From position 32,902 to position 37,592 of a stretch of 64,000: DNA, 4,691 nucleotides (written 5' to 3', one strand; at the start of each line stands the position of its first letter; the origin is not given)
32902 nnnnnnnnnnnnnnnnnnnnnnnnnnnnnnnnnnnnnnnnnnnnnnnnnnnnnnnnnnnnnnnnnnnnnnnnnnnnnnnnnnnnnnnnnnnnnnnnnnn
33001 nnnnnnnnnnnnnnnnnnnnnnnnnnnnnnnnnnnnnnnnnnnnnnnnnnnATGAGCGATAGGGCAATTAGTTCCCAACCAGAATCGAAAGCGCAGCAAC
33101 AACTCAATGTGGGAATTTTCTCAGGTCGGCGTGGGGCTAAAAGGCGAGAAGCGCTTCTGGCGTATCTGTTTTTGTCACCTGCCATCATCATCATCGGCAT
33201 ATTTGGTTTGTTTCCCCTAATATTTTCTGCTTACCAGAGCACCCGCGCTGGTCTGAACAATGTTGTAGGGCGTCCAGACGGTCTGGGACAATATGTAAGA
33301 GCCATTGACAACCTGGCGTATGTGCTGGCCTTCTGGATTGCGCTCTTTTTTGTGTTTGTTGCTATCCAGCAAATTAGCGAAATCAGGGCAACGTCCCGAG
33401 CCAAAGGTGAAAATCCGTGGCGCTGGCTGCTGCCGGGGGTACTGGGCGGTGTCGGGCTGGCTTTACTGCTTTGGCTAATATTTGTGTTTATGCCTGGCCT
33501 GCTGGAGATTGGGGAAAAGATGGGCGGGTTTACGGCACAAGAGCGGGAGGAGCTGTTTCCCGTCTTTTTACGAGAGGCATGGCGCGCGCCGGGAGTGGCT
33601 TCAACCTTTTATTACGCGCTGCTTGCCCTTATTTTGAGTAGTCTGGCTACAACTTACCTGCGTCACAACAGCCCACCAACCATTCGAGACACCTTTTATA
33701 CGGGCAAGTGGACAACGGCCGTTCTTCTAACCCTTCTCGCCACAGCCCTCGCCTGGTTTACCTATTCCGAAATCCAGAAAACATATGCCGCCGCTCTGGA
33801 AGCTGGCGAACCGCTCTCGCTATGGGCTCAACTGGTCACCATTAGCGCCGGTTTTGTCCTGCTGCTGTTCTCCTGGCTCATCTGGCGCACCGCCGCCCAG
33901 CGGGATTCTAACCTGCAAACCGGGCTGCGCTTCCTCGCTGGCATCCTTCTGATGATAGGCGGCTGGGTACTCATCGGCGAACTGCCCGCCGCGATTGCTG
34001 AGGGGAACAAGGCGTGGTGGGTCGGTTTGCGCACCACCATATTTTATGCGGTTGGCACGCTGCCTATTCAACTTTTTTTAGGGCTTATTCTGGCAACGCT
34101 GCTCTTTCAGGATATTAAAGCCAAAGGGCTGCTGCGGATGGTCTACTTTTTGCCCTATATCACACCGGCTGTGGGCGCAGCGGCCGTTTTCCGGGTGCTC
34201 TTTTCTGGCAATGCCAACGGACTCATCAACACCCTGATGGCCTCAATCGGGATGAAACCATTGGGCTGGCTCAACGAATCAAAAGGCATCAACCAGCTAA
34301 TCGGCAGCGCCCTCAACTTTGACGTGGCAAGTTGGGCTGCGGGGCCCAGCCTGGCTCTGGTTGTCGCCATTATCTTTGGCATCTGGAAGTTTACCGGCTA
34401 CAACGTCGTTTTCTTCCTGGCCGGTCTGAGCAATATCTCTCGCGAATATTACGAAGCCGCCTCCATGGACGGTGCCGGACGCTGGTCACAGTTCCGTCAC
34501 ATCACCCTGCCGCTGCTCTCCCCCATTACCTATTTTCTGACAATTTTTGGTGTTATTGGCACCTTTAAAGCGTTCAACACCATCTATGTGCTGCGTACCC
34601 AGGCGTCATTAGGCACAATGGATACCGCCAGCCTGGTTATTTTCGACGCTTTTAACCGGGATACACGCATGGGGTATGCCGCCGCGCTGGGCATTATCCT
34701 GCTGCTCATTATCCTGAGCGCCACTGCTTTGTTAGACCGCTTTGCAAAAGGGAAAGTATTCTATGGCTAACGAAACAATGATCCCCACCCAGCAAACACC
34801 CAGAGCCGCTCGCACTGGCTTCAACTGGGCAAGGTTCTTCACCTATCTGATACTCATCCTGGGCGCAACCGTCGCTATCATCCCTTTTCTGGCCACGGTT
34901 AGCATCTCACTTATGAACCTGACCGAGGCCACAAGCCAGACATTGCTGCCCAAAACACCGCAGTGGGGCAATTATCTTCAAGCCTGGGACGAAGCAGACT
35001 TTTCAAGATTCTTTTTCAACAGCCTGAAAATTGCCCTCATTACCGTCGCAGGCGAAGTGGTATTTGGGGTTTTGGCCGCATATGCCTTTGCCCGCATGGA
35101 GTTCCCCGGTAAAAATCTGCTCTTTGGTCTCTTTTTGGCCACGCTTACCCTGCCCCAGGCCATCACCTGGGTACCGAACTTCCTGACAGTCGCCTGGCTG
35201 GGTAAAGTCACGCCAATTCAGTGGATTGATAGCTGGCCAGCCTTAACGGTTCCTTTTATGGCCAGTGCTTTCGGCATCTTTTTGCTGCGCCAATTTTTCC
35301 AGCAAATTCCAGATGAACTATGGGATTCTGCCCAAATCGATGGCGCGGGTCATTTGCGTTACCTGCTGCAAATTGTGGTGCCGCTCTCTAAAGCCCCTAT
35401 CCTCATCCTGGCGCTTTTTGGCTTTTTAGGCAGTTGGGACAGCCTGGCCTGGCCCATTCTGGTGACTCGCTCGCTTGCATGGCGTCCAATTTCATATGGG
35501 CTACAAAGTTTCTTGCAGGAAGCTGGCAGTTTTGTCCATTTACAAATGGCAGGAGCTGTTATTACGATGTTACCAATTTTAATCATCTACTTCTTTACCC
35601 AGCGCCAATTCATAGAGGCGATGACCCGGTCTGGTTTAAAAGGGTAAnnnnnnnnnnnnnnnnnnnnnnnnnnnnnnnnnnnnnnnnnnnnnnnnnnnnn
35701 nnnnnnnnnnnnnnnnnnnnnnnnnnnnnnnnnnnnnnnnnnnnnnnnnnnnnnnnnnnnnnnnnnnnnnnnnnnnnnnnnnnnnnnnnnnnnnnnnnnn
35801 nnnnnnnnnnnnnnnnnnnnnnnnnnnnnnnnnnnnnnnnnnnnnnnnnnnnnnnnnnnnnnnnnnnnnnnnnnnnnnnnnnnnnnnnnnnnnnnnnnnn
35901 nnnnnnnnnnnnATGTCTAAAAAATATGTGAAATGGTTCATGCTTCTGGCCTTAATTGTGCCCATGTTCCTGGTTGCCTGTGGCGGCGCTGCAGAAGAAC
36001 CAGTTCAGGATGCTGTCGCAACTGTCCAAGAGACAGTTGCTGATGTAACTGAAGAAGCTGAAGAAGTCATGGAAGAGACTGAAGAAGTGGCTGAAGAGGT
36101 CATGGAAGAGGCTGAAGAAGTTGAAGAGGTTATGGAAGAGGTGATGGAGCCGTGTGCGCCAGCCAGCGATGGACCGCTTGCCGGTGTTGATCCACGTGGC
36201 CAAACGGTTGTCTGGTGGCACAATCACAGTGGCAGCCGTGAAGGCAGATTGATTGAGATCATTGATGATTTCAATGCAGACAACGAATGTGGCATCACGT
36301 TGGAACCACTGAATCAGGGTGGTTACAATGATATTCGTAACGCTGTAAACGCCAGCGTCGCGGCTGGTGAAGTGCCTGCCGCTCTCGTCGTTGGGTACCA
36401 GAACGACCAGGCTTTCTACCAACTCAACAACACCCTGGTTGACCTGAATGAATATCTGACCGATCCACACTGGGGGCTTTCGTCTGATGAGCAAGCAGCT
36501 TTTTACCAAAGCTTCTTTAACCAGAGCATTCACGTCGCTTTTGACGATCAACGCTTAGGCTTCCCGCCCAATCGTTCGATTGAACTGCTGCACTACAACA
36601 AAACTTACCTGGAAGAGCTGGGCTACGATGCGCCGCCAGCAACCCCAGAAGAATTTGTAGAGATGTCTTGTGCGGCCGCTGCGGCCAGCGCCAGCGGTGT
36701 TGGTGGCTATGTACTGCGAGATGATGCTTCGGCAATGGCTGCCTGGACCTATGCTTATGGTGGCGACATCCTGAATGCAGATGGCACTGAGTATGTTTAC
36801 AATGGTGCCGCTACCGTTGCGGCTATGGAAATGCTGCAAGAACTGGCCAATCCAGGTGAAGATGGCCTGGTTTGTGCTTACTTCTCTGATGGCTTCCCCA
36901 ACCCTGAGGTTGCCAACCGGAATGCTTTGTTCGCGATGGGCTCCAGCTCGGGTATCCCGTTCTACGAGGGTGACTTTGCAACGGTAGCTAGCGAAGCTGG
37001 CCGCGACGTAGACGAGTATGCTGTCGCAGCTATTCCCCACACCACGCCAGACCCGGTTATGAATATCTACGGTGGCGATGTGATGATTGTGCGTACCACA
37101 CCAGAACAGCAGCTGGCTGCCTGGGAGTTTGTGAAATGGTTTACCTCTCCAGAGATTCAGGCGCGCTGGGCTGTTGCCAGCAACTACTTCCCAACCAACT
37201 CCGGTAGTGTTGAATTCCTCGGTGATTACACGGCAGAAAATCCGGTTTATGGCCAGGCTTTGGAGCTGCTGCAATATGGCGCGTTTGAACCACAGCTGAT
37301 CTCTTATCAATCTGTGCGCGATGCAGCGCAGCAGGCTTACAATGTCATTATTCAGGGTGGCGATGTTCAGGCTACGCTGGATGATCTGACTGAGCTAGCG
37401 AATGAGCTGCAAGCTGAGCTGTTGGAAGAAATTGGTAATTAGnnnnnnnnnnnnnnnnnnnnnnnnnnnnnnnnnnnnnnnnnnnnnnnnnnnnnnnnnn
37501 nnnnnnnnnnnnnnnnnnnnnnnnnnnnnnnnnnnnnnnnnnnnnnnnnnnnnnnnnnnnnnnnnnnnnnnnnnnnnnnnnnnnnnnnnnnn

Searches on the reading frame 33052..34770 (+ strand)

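Call 8: search_protein_families(library=pfam, proteins=[window:33052-34770:+], max_evalue=0.001)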
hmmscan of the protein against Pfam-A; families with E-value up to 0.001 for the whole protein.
window:33052-34770:+ (572 aa): 1 family
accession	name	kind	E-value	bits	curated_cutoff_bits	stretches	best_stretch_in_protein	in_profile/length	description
PF00528.27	BPD_transp_1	-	1.6e-17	64.2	26.4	1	341-566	2-180/184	Binding-protein-dependent transport system inner membrane component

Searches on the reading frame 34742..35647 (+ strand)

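Call 8: search_protein_families(library=pfam, proteins=[window:34742-35647:+], max_evalue=0.001)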
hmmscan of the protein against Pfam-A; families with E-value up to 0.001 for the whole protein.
window:34742-35647:+ (301 aa): 1 family
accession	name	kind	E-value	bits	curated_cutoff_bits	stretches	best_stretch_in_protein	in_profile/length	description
PF00528.27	BPD_transp_1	-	2e-14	54.2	26.4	1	106-291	2-179/184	Binding-protein-dependent transport system inner membrane component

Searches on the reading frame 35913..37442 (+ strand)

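Call 8: search_protein_families(library=pfam, proteins=[window:35913-37442:+], max_evalue=0.001)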
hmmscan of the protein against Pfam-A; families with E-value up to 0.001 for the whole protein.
window:35913-37442:+ (509 aa): 3 families
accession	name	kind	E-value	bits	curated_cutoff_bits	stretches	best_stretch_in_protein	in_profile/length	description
PF13416.11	SBP_bac_8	-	5.4e-33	115.4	27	1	115-434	1-267/279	Bacterial extracellular solute-binding protein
PF01547.30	SBP_bac_1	-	4.8e-19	69.9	26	1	113-417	10-307/307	Bacterial extracellular solute-binding protein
PF06103.16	DUF948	-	9.8e-06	26.1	37.2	1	9-78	10-78/89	Bacterial protein of unknown function (DUF948)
